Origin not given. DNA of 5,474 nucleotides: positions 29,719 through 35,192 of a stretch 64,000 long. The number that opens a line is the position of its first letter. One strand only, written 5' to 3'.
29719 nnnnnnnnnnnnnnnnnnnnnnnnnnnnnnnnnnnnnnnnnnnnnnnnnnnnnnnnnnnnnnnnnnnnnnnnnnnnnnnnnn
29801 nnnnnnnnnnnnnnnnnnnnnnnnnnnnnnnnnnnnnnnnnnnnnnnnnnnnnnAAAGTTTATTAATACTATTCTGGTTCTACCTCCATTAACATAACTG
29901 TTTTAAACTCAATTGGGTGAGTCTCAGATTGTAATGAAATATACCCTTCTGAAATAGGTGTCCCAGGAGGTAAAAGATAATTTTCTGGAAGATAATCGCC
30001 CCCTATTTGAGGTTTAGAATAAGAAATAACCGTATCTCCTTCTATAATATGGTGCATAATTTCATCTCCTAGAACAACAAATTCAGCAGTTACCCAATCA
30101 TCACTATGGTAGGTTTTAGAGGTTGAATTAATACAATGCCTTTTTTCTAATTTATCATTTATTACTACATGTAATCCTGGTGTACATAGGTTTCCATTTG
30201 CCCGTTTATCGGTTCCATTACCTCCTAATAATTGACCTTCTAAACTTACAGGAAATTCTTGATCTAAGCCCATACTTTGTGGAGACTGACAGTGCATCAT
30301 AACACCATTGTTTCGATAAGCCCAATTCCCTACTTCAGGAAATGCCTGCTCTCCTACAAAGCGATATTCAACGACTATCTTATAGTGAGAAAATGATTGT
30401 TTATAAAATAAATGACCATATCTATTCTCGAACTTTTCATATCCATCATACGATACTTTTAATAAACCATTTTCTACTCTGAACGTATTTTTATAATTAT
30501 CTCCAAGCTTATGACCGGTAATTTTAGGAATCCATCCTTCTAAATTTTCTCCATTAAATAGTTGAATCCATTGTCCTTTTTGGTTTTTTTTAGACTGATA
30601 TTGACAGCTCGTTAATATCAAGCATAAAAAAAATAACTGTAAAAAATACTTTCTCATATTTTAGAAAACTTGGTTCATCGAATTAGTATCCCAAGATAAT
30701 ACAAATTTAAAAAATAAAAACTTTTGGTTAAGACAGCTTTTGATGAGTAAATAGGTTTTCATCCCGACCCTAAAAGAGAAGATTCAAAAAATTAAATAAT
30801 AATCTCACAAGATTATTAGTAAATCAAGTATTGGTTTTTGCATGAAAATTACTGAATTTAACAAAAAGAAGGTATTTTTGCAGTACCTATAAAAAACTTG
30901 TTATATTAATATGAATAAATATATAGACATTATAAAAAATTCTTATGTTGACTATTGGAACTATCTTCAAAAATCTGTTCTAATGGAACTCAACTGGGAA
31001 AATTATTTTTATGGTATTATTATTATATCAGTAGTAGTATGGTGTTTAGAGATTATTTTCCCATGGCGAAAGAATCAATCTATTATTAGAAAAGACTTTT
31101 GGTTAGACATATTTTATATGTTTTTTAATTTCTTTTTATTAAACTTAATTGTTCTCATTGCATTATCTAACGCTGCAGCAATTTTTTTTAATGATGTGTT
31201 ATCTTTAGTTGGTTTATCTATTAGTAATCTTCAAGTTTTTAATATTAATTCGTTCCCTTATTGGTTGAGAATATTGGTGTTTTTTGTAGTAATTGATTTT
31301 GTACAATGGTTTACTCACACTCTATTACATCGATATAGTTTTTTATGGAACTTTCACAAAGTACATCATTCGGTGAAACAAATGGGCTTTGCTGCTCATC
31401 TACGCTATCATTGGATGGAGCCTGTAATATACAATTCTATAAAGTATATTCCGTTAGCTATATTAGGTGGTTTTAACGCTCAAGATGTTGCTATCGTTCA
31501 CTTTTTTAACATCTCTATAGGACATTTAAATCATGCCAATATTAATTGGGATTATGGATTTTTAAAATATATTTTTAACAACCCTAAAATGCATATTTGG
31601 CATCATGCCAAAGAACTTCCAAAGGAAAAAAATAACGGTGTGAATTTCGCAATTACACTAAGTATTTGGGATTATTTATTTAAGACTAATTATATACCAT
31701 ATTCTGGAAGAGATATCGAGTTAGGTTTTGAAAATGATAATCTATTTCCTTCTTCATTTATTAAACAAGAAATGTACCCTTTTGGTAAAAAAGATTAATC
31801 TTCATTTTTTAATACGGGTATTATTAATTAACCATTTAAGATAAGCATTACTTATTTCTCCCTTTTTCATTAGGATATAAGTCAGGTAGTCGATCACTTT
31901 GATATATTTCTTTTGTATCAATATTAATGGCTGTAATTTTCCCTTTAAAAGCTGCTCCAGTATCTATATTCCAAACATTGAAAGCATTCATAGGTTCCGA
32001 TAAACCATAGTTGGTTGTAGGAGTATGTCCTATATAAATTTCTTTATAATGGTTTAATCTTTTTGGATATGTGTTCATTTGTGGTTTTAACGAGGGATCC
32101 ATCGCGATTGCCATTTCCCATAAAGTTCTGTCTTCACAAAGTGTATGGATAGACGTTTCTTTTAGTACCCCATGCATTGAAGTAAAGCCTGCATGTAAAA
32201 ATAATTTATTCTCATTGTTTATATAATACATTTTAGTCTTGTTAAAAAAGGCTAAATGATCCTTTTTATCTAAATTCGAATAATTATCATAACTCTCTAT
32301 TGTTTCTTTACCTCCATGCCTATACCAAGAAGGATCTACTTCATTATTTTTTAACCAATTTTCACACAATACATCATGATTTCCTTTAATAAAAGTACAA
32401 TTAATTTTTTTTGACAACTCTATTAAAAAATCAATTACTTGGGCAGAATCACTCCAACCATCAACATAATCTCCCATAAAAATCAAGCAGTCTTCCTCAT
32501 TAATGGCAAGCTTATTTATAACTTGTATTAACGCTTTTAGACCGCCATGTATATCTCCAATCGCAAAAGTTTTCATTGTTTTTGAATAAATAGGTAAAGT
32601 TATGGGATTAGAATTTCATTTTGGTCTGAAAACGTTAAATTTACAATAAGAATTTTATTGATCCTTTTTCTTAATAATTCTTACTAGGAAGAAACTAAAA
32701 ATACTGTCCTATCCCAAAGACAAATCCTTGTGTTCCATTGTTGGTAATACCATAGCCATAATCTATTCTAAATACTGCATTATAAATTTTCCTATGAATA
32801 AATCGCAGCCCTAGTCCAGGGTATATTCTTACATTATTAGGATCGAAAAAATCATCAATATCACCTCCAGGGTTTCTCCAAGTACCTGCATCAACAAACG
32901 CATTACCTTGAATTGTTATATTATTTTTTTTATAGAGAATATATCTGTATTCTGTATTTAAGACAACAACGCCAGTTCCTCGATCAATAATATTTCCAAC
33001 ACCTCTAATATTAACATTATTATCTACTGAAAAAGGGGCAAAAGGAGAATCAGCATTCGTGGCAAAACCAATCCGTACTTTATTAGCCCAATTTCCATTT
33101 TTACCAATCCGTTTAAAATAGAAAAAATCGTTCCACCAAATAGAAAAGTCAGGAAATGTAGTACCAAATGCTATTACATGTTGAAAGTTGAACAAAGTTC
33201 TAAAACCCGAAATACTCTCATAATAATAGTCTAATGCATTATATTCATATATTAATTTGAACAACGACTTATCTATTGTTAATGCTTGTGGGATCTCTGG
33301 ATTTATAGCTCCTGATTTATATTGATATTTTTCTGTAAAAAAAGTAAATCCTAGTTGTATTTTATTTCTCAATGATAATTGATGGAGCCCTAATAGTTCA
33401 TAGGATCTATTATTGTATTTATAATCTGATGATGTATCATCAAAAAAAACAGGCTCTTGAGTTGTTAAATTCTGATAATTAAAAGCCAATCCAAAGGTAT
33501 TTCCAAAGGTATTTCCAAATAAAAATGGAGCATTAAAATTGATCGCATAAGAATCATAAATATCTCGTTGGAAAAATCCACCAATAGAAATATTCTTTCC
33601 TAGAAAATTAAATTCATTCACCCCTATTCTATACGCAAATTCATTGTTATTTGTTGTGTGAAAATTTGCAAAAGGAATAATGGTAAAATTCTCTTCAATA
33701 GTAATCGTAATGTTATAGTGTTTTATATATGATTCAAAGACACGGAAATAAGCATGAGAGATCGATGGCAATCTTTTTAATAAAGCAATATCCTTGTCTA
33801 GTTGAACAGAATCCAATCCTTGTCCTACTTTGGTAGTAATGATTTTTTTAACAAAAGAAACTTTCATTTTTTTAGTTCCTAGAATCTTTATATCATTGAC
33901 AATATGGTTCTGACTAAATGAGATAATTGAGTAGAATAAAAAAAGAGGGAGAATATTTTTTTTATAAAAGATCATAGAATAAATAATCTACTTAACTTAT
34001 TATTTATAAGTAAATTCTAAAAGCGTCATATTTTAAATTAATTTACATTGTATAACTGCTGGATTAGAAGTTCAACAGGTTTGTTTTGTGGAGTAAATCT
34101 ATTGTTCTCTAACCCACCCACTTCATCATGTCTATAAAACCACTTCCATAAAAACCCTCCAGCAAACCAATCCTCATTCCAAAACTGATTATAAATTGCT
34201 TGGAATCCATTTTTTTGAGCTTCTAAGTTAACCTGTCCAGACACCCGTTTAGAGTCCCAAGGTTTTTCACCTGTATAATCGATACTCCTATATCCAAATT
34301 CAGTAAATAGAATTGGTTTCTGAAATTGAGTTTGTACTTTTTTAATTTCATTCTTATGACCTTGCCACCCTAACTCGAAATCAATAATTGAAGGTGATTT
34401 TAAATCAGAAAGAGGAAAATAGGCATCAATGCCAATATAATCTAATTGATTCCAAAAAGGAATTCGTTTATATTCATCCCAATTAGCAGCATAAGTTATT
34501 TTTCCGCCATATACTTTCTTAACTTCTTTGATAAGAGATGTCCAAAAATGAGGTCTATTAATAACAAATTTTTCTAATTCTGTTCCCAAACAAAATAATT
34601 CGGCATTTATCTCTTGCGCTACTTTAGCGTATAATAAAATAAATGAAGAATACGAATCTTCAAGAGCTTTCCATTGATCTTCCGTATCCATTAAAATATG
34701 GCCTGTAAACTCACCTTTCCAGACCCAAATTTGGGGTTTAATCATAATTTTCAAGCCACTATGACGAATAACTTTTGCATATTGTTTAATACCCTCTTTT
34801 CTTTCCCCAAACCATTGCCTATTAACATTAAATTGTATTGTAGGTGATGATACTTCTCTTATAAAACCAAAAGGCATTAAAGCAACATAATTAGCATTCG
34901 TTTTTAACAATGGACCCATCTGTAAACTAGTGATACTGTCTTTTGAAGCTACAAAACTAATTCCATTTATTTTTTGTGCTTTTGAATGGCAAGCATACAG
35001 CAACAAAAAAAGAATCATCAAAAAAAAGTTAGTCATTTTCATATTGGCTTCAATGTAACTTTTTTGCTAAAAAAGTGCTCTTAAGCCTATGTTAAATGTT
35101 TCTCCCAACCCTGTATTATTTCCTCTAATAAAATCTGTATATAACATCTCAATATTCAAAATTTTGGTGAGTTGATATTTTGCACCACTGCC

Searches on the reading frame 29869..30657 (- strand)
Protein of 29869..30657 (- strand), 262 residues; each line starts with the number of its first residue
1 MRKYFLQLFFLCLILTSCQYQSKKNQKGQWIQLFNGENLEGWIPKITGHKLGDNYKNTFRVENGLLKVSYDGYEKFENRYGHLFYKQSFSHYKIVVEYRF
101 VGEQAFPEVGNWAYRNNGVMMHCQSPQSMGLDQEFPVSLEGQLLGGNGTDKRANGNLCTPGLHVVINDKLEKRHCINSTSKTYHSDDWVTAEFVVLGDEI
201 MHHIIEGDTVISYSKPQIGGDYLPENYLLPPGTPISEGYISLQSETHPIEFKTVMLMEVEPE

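Call 33: search_protein_families(library=ncbifam, proteins=[window:29869-30657:-], max_evalue=0.00001)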
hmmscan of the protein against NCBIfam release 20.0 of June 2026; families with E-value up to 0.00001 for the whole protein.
window:29869-30657:- (262 aa): 0 families

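Call 36: search_protein_families(library=pfam, proteins=[window:29869-30657:-], max_evalue=0.01)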
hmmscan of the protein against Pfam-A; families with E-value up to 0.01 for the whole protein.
window:29869-30657:- (262 aa): 1 family
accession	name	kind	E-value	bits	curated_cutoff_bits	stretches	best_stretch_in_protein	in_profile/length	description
PF06439.18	3keto-disac_hyd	-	2.4e-29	103.2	26.8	1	29-256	1-186/187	3-keto-disaccharide hydrolase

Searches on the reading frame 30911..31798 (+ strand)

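Call 33: search_protein_families(library=ncbifam, proteins=[window:30911-31798:+], max_evalue=0.00001)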
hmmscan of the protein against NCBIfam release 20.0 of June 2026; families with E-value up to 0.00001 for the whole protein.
window:30911-31798:+ (295 aa): 1 family
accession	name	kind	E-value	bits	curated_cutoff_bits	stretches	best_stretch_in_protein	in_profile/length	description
NF052566.1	OrLpdHdlsOlsERhiz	equivalog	2.1e-24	86.4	475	1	28-294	33-286/293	ornithine lipid hydroxylase OlsE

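Call 36: search_protein_families(library=pfam, proteins=[window:30911-31798:+], max_evalue=0.01)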
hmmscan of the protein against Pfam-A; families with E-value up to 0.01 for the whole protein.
window:30911-31798:+ (295 aa): 1 family
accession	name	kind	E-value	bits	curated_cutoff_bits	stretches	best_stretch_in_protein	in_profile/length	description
PF04116.19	FA_hydroxylase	-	9.1e-26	91.3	31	1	122-259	2-132/132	Fatty acid hydroxylase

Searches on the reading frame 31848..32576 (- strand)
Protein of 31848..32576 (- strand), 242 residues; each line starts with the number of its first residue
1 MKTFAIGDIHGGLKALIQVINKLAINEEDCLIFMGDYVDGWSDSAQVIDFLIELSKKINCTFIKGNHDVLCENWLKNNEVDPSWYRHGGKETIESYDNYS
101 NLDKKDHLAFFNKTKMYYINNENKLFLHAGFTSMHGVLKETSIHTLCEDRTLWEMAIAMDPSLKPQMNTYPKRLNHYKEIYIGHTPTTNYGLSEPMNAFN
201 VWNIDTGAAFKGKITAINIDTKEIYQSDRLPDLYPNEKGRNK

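Call 33: search_protein_families(library=ncbifam, proteins=[window:31848-32576:-], max_evalue=0.00001)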
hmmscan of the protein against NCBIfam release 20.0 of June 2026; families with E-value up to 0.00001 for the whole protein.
window:31848-32576:- (242 aa): 5 families
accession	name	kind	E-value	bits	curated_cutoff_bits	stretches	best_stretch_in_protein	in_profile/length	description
NF001204.0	PRK00166.1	equivalog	4.5e-17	62.2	176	1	1-134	1-126/276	symmetrical bis(5'-nucleosyl)-tetraphosphatase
NF010148.0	PRK13625.1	equivalog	5.7e-14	52.2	340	1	1-222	1-225/245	bis(5'-nucleosyl)-tetraphosphatase PrpE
TIGR04075.1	bacter_Pnkp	equivalog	6.3e-12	44.5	750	1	6-226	185-410/851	polynucleotide kinase-phosphatase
NF008516.0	PRK11439.1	equivalog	7.5e-10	39.2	326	1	4-219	20-217/218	protein-serine/threonine phosphatase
TIGR03729.1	acc_ester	subfamily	4.3e-06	26.3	148.25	1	14-78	22-80/239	putative phosphoesterase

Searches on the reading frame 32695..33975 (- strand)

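Call 3: search_protein_families(library=pfam, proteins=[window:32695-33975:-], max_evalue=0.01)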
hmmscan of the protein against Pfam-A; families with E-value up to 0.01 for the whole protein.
window:32695-33975:- (426 aa): 1 family
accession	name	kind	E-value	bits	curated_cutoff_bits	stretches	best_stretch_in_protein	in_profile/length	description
PF07244.20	POTRA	-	0.0037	18.4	21.3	1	25-95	2-78/79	Surface antigen variable number repeat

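Call 4: search_protein_families(library=ncbifam, proteins=[window:32695-33975:-], max_evalue=0.01)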
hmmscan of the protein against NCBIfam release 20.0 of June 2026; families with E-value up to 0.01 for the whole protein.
window:32695-33975:- (426 aa): 1 family
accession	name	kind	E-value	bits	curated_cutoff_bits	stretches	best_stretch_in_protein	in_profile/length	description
NF058613.1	OMPAssmBamADein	equivalog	1.6e-05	23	1050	0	319-426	754-857/857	outer membrane protein assembly factor BamA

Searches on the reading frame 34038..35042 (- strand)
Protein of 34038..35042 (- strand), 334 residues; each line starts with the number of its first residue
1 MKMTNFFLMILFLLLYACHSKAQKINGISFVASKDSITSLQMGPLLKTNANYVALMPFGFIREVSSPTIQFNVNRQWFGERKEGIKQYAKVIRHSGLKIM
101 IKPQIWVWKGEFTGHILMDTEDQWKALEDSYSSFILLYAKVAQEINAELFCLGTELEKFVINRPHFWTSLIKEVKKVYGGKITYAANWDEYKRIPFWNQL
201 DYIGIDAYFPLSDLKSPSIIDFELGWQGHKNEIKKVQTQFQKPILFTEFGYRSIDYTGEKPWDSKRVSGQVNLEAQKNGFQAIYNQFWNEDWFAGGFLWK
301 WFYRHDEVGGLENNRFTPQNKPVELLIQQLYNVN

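Call 3: search_protein_families(library=pfam, proteins=[window:34038-35042:-], max_evalue=0.01)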
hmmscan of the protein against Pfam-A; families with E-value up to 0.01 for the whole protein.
window:34038-35042:- (334 aa): 2 families
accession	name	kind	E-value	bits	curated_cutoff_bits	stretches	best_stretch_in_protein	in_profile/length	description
PF22612.2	GH113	-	8.1e-48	163.7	27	1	41-305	20-272/289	Glycoside Hydrolase Family 113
PF13547.12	GTA_TIM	-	2.1e-10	40.9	27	1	130-228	2-128/299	GTA TIM-barrel-like domain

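Call 4: search_protein_families(library=ncbifam, proteins=[window:34038-35042:-], max_evalue=0.01)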
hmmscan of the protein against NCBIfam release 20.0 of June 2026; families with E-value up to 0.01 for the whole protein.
window:34038-35042:- (334 aa): 1 family
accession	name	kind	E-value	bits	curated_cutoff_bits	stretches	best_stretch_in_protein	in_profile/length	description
NF048004.1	GTA_megatron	equivalog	1.8e-08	32.7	800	1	124-216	430-550/1299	baseplate multidomain protein megatron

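Call 57: search_solved_structures(query=window:34038-35042:-, max_evalue=0.001)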
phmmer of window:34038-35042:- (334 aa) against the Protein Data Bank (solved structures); distinct sequences matched with E-value up to 0.001: 8.
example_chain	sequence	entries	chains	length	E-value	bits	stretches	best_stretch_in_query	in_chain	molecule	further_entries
7dvz_A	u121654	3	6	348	1.4e-27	99.8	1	51-331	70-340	Endo-beta-1,4-mannanase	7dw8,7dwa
7dv7_A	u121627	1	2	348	1.5e-27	99.7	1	51-331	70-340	Endo-beta-1,4-mannanase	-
4cd6_A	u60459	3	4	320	7.6e-27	97.4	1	48-329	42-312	ENDO-BETA-1,4-MANNANASE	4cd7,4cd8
7dvj_A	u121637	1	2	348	8.2e-27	97.3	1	52-331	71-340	Endo-beta-1,4-mannanase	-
3civ_A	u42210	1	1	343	9.8e-27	97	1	48-329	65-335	Endo-beta-1,4-mannanase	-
5ylh_A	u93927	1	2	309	2.9e-25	92.2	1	87-331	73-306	beta-1,4-mannanase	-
5yli_B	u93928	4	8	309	1.4e-24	89.9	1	87-331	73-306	beta-1,4-mannanas | beta-1,4-mannanase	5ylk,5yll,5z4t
6tba_8A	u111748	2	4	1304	0.00047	22.4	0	130-226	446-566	Uncharacterized protein | Putative gene transfer agent protein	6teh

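Call 73: search_solved_structures(query=window:34038-35042:-, max_evalue=1e-25, show_alignments=2)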
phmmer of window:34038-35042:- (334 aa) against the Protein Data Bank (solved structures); distinct sequences matched with E-value up to 1e-25: 5.
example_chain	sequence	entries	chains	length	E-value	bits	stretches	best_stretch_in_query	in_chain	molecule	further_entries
7dvz_A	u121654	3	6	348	1.4e-27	99.8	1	51-331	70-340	Endo-beta-1,4-mannanase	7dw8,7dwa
7dv7_A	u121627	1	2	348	1.5e-27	99.7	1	51-331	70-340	Endo-beta-1,4-mannanase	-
4cd6_A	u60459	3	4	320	7.6e-27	97.4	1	48-329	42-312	ENDO-BETA-1,4-MANNANASE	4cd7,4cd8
7dvj_A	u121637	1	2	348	8.2e-27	97.3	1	52-331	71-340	Endo-beta-1,4-mannanase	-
3civ_A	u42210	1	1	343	9.8e-27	97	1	48-329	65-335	Endo-beta-1,4-mannanase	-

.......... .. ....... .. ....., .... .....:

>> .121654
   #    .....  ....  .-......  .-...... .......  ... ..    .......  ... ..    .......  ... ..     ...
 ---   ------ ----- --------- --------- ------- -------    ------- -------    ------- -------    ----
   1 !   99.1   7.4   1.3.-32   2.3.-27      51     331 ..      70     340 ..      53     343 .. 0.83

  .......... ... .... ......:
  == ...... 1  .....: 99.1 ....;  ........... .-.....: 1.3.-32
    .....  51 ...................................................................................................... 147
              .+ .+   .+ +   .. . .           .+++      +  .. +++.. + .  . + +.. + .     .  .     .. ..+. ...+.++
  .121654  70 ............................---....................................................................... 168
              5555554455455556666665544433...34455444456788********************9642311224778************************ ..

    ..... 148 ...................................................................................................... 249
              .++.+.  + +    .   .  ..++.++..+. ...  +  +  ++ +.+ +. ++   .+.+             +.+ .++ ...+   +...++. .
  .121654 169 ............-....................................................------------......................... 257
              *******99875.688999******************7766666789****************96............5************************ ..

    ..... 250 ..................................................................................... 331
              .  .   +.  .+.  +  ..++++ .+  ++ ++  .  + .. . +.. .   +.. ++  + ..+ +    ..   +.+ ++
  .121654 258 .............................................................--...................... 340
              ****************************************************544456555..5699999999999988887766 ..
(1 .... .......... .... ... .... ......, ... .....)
